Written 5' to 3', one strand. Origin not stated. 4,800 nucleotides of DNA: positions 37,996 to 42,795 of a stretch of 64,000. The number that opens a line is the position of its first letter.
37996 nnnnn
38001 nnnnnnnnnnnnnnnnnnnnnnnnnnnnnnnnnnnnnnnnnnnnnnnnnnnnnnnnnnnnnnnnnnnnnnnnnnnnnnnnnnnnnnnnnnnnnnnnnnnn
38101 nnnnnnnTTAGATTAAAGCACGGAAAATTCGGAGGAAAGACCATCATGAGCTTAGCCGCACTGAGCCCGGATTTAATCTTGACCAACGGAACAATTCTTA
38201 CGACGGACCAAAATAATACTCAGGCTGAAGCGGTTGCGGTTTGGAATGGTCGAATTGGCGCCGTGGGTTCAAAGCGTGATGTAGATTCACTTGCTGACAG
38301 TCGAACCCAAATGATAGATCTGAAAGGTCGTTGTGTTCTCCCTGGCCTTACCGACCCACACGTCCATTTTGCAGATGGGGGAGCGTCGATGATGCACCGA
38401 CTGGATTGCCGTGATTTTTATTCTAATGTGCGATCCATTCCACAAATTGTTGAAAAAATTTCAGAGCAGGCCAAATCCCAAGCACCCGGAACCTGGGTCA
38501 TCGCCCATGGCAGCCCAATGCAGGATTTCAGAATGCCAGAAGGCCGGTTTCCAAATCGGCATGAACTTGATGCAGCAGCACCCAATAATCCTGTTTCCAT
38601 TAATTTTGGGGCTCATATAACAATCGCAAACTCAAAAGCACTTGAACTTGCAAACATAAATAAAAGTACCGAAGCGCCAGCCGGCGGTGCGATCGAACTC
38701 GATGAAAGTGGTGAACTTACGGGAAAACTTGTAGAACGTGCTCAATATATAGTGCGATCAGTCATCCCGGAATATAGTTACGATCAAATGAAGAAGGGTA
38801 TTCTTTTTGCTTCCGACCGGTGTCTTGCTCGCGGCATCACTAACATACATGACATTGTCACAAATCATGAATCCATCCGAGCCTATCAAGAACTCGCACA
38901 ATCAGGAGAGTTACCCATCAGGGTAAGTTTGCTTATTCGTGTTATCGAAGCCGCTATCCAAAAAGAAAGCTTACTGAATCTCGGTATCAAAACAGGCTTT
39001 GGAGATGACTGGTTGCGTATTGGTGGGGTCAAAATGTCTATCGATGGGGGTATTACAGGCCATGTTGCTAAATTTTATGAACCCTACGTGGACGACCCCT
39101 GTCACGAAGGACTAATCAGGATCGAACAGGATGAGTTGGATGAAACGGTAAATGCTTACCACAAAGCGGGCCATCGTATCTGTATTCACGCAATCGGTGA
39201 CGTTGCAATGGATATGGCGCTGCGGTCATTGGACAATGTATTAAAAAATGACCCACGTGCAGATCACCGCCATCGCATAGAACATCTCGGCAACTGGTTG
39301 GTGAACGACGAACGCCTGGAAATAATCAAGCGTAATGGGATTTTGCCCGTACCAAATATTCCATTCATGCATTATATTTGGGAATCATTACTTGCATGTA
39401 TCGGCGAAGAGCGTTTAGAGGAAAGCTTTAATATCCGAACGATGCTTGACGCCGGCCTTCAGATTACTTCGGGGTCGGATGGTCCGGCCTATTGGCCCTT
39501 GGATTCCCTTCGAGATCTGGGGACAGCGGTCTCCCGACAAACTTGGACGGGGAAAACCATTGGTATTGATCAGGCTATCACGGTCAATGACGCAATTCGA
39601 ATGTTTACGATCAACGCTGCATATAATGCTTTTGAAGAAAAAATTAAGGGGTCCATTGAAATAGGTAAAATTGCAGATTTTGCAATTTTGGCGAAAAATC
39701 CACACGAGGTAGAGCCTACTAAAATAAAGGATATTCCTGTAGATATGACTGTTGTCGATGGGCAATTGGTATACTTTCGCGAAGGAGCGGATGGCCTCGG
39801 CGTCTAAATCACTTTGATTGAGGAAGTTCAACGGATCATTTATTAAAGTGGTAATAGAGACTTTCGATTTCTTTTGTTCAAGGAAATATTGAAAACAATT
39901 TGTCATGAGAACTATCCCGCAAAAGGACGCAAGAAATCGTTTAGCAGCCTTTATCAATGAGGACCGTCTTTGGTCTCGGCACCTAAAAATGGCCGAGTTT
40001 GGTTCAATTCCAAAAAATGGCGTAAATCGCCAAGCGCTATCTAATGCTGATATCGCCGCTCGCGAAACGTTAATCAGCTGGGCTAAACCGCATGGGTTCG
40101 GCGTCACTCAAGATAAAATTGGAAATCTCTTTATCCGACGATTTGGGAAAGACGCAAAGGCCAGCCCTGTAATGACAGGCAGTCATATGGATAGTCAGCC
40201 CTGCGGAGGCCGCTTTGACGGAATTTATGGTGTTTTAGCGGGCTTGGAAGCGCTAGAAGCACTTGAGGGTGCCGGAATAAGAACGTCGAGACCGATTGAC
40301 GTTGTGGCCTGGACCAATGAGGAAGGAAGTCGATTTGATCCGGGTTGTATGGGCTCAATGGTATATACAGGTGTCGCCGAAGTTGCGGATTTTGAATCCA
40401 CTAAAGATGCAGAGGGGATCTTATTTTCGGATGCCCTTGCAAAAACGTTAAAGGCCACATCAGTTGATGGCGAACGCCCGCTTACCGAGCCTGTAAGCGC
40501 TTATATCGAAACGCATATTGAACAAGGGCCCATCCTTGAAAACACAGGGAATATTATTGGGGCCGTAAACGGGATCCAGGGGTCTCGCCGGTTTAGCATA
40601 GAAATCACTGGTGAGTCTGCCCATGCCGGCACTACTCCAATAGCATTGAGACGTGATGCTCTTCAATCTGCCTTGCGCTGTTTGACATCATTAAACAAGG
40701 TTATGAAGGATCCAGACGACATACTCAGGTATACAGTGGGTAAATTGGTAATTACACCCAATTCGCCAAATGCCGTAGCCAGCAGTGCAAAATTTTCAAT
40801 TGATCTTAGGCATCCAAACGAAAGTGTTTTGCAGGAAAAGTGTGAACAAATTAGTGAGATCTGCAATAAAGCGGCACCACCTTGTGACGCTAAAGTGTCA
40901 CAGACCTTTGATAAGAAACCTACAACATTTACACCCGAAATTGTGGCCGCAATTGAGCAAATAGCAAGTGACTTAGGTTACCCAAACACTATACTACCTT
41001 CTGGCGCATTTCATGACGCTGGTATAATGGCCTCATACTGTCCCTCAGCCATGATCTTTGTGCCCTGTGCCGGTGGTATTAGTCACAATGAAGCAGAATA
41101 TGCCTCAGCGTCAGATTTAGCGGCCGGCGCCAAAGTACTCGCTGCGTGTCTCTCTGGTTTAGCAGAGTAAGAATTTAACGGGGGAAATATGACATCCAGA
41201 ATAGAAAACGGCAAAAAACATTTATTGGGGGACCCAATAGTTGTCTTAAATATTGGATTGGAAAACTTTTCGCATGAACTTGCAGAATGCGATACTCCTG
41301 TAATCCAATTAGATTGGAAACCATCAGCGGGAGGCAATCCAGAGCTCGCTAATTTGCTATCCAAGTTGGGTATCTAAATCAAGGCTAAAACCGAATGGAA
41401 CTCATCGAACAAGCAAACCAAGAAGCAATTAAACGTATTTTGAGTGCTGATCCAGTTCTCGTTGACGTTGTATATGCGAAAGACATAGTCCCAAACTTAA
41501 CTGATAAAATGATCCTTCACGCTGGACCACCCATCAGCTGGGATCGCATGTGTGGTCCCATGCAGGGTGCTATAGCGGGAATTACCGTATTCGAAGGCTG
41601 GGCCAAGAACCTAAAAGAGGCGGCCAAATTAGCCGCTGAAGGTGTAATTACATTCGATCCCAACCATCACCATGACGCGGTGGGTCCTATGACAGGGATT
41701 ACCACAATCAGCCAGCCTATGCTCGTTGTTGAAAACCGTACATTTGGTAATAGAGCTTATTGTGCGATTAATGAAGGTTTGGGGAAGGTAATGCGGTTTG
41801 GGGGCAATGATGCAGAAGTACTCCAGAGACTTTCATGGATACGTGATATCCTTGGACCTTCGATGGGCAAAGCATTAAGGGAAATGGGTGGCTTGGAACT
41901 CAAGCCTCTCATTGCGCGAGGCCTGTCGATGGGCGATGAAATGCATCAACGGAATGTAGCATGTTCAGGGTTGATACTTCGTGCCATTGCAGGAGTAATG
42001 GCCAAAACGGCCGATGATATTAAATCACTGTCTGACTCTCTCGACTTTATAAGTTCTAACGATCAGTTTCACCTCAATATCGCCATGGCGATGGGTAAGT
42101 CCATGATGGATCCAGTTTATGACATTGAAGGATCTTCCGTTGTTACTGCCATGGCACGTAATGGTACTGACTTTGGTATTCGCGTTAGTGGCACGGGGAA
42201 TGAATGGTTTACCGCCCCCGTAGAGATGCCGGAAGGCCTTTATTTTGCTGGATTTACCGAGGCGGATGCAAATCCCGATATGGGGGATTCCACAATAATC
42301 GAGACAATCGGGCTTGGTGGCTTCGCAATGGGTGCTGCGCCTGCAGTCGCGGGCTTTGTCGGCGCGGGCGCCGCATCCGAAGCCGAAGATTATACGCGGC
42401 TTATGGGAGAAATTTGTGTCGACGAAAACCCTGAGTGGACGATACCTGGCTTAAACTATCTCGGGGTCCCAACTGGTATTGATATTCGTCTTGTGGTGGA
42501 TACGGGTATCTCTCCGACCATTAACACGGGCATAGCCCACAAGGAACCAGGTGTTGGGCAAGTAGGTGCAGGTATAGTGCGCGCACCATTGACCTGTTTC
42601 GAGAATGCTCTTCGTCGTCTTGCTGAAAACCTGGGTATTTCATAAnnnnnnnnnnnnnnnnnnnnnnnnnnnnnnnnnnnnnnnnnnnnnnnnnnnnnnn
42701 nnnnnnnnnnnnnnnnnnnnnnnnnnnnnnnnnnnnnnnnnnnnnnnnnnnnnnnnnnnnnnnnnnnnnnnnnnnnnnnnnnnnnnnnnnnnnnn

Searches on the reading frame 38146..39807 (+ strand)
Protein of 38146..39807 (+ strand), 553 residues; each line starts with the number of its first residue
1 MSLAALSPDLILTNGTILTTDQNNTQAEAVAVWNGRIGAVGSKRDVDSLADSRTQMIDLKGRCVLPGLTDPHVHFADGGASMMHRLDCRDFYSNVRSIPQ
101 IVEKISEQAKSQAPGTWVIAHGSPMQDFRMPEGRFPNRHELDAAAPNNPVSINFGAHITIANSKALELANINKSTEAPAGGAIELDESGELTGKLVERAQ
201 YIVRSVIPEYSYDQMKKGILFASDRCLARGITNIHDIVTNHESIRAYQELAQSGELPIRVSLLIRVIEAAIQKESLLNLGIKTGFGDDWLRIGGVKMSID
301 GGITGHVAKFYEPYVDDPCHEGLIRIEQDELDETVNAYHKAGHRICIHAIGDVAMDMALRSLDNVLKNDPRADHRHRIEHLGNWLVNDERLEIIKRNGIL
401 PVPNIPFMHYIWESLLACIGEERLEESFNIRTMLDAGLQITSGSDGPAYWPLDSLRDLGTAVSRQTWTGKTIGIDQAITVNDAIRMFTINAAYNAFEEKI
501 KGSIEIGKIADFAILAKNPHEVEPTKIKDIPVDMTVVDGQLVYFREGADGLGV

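Call 32: search_protein_families(library=pfam, proteins=[window:38146-39807:+], max_evalue=0.001)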
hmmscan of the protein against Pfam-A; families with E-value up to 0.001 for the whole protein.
window:38146-39807:+ (553 aa): 2 families
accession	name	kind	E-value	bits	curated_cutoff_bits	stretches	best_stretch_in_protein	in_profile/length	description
PF07969.17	Amidohydro_3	-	1e-93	315.9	29.7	1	55-543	1-472/472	Amidohydrolase family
PF01979.26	Amidohydro_1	-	6.5e-15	55.6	25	1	327-542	133-345/345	Amidohydrolase family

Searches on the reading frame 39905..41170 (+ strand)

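Call 32: search_protein_families(library=pfam, proteins=[window:39905-41170:+], max_evalue=0.001)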
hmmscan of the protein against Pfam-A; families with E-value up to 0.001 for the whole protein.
window:39905-41170:+ (421 aa): 3 families
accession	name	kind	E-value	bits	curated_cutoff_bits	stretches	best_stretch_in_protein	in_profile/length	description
PF01546.33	Peptidase_M20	-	4.4e-28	99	24.6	1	91-416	2-204/206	Peptidase family M20/M25/M40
PF07687.19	M20_dimer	-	1.1e-06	29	21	1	223-325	2-104/107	Peptidase dimerisation domain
PF04389.22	Peptidase_M28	-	8.8e-05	22.7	21.3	1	81-156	8-78/193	Peptidase family M28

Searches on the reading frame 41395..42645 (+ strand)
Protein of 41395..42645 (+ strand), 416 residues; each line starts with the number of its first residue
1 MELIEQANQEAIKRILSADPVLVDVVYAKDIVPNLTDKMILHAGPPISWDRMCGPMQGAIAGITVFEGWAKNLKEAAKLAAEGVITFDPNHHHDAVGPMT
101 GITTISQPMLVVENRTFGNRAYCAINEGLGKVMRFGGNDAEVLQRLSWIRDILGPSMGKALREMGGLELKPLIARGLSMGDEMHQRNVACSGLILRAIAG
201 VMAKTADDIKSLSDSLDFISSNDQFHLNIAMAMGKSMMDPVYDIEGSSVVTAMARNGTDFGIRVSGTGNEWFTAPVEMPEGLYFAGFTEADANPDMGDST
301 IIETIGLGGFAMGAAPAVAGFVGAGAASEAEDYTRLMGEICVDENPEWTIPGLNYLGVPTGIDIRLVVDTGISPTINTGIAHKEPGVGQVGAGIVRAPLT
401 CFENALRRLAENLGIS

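Call 32: search_protein_families(library=pfam, proteins=[window:41395-42645:+], max_evalue=0.001)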
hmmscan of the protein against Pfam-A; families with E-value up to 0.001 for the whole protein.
window:41395-42645:+ (416 aa): 1 family
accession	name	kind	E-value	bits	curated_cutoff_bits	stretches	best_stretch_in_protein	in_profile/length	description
PF06545.17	AllG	-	5.9e-89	297.7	27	1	85-299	1-215/215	Oxamate carbamoyltransferase subunit AllG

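Call 71: search_protein_families(library=ncbifam, proteins=[window:41395-42645:+], max_evalue=1e-10)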
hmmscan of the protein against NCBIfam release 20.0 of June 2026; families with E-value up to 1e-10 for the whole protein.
window:41395-42645:+ (416 aa): 0 families
